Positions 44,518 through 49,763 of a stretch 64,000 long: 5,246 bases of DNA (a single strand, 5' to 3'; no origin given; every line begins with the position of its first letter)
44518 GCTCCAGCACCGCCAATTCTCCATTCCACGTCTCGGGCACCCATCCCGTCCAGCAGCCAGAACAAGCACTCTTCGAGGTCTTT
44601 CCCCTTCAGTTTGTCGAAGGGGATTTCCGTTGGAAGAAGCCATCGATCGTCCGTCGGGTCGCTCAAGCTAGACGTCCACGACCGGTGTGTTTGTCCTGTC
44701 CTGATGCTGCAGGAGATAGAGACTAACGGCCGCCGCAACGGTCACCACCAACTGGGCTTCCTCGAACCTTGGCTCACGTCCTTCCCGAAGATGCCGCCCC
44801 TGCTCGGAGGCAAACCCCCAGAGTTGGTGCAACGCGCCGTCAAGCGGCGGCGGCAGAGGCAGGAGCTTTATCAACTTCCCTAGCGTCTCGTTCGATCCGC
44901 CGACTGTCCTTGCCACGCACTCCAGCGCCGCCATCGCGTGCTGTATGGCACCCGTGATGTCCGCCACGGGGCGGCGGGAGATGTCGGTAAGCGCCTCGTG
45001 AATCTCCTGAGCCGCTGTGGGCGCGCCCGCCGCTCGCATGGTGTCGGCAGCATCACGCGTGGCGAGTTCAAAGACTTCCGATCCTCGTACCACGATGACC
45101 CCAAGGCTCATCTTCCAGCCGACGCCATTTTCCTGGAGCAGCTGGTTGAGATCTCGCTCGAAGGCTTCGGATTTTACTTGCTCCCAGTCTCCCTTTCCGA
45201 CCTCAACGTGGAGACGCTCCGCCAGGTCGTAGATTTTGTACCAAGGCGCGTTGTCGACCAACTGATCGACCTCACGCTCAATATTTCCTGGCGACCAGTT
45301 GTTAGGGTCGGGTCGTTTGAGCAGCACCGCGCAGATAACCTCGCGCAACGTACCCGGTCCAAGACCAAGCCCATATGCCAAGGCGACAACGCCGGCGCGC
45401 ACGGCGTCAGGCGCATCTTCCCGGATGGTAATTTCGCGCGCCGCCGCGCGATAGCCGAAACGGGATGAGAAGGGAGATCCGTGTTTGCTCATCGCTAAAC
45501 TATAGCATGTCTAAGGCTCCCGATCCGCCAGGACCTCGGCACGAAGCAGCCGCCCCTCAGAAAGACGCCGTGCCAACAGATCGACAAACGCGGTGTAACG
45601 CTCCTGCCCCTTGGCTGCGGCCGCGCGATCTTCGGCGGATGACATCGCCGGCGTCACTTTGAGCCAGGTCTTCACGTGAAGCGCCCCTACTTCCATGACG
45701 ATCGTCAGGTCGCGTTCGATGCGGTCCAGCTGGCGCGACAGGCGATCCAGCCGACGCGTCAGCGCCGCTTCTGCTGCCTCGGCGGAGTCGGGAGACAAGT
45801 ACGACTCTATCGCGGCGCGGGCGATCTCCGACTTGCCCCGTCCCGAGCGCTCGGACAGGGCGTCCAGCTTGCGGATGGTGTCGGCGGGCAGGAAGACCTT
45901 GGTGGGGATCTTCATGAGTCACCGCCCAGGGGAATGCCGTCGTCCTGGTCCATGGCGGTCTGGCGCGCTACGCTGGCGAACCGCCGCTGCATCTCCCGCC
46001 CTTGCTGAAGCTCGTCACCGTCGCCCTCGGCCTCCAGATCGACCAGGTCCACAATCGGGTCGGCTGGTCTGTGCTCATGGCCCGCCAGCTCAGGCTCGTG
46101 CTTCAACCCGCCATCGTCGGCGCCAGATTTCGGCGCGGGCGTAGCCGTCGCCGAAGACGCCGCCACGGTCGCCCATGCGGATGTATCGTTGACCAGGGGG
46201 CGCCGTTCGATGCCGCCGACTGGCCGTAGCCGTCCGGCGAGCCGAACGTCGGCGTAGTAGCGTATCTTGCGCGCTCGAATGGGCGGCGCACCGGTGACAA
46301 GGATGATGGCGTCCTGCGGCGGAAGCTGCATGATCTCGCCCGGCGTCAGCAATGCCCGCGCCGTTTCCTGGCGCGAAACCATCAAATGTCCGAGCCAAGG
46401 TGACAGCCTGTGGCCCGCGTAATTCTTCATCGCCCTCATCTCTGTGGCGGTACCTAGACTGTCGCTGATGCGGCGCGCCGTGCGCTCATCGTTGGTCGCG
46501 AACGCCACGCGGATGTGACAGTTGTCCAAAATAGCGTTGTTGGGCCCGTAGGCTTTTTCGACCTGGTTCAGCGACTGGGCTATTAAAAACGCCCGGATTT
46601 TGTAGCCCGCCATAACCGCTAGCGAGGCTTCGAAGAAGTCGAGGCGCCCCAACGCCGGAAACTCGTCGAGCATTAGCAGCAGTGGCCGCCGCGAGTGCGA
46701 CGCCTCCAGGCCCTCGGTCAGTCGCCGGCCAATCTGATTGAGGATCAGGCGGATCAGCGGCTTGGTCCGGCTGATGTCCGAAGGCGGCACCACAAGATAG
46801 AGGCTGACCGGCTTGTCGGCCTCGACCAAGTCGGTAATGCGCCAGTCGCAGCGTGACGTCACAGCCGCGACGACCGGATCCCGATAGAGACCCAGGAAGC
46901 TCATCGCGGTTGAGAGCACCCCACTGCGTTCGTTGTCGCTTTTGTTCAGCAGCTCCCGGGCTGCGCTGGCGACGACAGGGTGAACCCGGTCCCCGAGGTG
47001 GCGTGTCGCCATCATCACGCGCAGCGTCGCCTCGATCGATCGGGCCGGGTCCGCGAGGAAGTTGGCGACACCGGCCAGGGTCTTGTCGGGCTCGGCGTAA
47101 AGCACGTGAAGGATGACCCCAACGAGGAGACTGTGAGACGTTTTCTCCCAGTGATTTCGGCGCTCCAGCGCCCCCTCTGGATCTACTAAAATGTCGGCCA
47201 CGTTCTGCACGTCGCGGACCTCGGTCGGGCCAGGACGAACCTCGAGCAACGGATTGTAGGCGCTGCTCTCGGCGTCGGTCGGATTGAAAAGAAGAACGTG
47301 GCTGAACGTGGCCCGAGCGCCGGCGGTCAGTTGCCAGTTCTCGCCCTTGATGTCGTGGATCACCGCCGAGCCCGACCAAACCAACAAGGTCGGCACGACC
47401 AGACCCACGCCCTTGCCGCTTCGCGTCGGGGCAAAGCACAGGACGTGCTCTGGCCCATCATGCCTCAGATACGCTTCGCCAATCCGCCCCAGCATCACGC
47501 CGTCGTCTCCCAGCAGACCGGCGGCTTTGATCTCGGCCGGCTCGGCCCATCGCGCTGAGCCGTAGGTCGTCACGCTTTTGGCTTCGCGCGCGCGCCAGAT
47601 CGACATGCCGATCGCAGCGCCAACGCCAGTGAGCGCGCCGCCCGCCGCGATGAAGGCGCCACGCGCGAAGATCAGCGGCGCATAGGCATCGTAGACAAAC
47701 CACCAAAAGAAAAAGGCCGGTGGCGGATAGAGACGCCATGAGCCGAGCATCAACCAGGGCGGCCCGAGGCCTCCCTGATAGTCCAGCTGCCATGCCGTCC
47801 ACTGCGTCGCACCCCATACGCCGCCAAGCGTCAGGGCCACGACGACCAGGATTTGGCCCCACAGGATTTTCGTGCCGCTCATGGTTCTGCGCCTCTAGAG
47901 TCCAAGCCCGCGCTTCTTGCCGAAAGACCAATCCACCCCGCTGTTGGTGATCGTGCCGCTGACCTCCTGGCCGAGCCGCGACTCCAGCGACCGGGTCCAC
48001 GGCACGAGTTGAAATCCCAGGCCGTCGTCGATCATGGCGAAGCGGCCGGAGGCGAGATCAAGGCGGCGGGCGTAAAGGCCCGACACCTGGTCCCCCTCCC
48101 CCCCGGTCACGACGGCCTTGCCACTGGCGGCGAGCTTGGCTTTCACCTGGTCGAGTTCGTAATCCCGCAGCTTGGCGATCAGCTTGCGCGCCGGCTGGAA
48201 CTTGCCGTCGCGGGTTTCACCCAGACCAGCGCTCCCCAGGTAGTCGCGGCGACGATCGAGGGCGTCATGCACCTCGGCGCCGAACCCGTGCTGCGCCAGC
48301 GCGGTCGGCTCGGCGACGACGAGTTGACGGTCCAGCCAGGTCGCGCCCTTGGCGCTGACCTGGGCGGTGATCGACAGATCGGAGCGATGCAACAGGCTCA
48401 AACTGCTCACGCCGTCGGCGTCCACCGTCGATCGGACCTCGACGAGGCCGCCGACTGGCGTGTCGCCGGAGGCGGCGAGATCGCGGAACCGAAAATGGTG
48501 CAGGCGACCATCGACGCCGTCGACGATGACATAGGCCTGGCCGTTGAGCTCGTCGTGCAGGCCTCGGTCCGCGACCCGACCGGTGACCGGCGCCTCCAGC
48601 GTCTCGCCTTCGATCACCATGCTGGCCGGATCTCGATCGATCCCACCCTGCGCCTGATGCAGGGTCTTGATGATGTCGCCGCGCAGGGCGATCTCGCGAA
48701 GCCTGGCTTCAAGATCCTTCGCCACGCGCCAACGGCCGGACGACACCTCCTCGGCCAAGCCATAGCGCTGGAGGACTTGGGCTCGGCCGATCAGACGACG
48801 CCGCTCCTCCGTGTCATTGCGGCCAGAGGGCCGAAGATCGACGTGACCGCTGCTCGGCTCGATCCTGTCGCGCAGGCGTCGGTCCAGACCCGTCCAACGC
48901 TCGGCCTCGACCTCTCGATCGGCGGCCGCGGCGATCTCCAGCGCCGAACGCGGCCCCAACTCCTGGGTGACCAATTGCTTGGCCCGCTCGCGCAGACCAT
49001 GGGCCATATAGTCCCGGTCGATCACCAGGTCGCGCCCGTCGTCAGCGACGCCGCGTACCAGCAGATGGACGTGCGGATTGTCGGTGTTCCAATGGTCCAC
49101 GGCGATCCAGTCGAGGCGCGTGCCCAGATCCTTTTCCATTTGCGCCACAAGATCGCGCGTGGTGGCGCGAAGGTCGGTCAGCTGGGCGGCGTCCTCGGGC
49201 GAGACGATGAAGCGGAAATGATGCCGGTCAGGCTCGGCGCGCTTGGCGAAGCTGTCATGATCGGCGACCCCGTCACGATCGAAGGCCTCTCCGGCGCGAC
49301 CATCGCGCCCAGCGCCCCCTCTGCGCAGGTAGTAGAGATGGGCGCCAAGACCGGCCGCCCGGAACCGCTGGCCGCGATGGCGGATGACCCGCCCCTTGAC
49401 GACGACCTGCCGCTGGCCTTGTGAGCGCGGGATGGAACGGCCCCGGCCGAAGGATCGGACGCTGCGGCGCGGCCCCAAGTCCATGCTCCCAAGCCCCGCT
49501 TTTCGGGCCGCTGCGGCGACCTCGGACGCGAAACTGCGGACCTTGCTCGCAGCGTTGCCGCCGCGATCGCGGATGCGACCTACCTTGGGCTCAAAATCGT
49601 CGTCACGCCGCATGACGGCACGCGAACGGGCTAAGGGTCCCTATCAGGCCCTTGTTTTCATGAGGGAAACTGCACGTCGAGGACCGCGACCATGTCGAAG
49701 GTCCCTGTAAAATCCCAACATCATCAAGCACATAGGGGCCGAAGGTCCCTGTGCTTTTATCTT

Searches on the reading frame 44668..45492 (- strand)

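Call 34: search_protein_families(library=pfam, proteins=[window:44668-45492:-], max_evalue=0.001)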
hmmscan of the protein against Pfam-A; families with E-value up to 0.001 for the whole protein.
window:44668-45492:- (274 aa): 1 family
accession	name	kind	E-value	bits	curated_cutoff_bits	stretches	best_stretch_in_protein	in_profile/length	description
PF18863.6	AbiJ_NTD4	-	2.7e-17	64.1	34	1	7-149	2-150/152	AbiJ N-terminal domain 4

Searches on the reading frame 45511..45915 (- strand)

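Call 34: search_protein_families(library=pfam, proteins=[window:45511-45915:-], max_evalue=0.001)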
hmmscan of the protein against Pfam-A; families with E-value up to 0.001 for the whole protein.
window:45511-45915:- (134 aa): 1 family
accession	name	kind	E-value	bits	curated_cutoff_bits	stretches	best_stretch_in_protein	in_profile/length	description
PF01402.27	RHH_1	-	5.1e-06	26.7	20.5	1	7-40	4-37/39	Ribbon-helix-helix protein, copG family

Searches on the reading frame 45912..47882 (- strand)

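Call 34: search_protein_families(library=pfam, proteins=[window:45912-47882:-], max_evalue=0.001)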
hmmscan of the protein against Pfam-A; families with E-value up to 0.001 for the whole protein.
window:45912-47882:- (656 aa): 3 families
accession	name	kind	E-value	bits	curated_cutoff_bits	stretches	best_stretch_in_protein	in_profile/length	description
PF02534.20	T4SS-DNA_transf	-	9.6e-101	338.4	20.1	1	112-549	2-452/468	Type IV secretory system Conjugative DNA transfer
PF10412.15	TrwB_AAD_bind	-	3.5e-28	99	20.5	1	172-534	45-380/387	Type IV secretion-system coupling protein DNA-binding domain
PF12696.13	TraG-D_C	-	1.6e-27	96.4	22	1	400-521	1-125/126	TraM recognition site of TraD and TraG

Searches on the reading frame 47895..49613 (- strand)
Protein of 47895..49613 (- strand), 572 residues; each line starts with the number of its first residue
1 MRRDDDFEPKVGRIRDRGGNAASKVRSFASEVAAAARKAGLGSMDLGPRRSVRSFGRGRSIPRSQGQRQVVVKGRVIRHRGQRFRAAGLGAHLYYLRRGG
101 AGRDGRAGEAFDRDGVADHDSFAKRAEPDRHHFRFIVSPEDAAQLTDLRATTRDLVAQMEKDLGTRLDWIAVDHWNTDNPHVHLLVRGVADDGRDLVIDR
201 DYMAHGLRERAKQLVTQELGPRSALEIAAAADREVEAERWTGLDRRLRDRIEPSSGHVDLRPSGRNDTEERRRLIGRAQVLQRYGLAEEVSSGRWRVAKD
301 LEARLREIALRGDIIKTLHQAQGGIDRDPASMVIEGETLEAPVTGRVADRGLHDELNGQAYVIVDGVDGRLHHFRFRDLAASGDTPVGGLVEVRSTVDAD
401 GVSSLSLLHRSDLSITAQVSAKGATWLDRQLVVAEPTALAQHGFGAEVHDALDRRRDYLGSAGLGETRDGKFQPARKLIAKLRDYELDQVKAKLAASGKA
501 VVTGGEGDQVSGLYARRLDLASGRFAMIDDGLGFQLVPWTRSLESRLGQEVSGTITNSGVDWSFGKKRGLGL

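Call 34: search_protein_families(library=pfam, proteins=[window:47895-49613:-], max_evalue=0.001)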
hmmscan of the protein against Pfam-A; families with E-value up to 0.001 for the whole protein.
window:47895-49613:- (572 aa): 2 families
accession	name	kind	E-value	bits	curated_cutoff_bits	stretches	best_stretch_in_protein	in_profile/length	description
PF11843.13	DUF3363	-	3.9e-74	250.4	28.4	2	403-571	206-375/375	Protein of unknown function (DUF3363)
PF03432.20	Relaxase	-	0.00035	21.3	24.6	1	131-201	46-115/132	MobA/VirD2-like, nuclease domain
